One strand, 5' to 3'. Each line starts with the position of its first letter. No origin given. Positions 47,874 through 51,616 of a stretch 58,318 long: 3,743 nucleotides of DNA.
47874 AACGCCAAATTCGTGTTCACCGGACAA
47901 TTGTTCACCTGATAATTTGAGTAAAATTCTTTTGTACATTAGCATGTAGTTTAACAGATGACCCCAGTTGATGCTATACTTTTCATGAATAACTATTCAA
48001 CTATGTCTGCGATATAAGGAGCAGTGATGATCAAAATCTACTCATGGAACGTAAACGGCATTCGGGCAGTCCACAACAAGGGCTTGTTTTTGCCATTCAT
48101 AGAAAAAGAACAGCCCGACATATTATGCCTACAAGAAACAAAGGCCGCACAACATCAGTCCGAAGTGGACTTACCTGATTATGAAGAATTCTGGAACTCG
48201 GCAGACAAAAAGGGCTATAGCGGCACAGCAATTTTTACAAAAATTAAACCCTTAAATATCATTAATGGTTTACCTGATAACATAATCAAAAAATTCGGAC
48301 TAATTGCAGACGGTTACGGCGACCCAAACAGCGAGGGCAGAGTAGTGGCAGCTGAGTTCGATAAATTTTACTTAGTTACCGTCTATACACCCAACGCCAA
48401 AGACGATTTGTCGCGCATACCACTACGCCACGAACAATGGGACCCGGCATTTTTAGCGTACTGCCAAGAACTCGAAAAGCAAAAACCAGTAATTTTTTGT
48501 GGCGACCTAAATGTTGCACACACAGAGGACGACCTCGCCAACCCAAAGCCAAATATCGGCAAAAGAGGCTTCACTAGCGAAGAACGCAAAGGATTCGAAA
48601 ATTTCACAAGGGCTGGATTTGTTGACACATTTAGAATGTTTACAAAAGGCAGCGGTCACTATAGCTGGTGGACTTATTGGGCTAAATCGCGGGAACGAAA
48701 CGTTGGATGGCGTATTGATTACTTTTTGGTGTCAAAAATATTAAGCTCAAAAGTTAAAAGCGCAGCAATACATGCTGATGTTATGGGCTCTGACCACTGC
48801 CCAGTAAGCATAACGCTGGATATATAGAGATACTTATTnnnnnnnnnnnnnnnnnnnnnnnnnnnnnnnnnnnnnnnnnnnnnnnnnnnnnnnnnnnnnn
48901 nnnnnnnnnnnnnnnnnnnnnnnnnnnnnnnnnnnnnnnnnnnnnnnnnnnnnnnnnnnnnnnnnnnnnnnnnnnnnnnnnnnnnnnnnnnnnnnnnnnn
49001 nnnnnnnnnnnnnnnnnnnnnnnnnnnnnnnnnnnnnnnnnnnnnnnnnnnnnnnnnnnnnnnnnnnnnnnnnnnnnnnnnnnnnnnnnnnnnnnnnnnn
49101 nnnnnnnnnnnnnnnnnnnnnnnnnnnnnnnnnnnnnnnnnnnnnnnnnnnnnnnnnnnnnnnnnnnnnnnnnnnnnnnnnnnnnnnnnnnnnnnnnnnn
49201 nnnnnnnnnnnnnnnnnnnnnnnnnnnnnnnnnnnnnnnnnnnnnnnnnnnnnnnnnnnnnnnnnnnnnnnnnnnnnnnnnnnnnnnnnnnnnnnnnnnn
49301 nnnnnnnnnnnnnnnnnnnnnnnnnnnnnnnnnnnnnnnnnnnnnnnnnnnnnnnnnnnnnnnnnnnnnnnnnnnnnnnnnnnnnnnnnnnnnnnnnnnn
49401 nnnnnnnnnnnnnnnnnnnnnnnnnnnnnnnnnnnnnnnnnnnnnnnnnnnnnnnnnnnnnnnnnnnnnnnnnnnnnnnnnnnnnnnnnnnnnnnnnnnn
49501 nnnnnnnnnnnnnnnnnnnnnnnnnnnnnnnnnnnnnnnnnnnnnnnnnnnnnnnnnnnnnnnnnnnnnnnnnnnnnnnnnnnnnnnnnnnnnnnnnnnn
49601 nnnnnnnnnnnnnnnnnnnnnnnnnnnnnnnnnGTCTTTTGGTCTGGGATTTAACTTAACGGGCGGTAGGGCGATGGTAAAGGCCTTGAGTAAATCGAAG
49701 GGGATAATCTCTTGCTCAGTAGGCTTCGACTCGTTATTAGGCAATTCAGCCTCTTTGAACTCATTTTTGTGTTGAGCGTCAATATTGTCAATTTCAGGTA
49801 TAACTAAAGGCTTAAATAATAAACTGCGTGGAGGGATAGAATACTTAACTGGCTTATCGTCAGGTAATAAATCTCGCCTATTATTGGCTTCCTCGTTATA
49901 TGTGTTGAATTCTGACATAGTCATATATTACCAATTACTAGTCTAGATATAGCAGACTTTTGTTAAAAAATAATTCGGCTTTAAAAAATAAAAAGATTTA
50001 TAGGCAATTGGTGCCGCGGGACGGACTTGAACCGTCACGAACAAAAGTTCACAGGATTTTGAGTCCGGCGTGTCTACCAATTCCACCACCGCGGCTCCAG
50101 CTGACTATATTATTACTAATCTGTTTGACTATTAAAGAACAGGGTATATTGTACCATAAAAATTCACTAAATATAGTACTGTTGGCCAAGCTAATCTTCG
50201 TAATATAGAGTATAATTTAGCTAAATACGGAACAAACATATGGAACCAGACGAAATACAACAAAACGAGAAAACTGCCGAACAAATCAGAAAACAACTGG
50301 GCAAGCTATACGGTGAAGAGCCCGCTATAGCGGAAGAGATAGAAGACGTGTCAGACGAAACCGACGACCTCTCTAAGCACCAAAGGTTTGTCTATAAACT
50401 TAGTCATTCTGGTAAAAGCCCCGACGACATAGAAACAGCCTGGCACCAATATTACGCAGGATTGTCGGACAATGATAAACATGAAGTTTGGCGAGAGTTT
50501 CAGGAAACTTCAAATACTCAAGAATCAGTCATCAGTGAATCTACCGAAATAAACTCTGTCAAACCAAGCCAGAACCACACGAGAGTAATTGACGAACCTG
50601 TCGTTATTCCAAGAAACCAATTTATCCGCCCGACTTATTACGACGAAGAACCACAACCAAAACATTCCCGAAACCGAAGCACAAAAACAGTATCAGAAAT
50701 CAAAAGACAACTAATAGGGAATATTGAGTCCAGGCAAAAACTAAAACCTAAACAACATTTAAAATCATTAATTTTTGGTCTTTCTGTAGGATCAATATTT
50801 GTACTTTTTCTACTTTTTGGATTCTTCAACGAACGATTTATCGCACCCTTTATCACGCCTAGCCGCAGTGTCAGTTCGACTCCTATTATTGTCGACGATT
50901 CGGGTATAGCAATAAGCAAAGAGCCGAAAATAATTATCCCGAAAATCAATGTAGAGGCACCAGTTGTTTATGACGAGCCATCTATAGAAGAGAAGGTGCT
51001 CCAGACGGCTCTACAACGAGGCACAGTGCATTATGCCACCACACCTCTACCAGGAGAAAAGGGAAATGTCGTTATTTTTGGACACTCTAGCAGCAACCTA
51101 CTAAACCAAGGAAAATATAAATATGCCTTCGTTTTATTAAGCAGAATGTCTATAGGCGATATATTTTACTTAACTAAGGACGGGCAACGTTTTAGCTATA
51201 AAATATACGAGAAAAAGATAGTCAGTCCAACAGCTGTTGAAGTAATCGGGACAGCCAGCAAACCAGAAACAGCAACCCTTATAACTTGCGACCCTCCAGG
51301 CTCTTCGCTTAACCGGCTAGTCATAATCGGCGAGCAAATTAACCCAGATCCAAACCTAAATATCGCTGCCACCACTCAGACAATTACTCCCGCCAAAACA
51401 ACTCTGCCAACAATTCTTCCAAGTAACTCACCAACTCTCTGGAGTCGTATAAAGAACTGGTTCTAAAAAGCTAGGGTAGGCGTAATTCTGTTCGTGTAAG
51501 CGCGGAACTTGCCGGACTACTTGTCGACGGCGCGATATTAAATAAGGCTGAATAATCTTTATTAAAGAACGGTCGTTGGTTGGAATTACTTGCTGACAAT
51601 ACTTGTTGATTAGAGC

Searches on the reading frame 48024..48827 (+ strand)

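Call 48: search_protein_families(library=pfam, proteins=[window:48024-48827:+], max_evalue=0.001)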
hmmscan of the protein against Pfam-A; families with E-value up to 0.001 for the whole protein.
window:48024-48827:+ (267 aa): 2 families
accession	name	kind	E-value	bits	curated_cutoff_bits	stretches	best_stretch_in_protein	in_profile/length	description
PF03372.29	Exo_endo_phos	-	2e-31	109.8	24.5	1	7-258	2-225/225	Endonuclease/Exonuclease/phosphatase family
PF14529.12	Exo_endo_phos_2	-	0.00027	21.2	27.4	0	116-261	2-116/117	Endonuclease-reverse transcriptase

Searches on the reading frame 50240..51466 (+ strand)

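Call 48: search_protein_families(library=pfam, proteins=[window:50240-51466:+], max_evalue=0.001)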
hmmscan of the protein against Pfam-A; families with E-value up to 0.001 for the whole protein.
window:50240-51466:+ (408 aa): 1 family
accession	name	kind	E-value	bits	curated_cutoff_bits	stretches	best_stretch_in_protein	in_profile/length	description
PF04203.18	Sortase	-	1.8e-24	86.3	26.6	1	231-365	1-123/125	Sortase domain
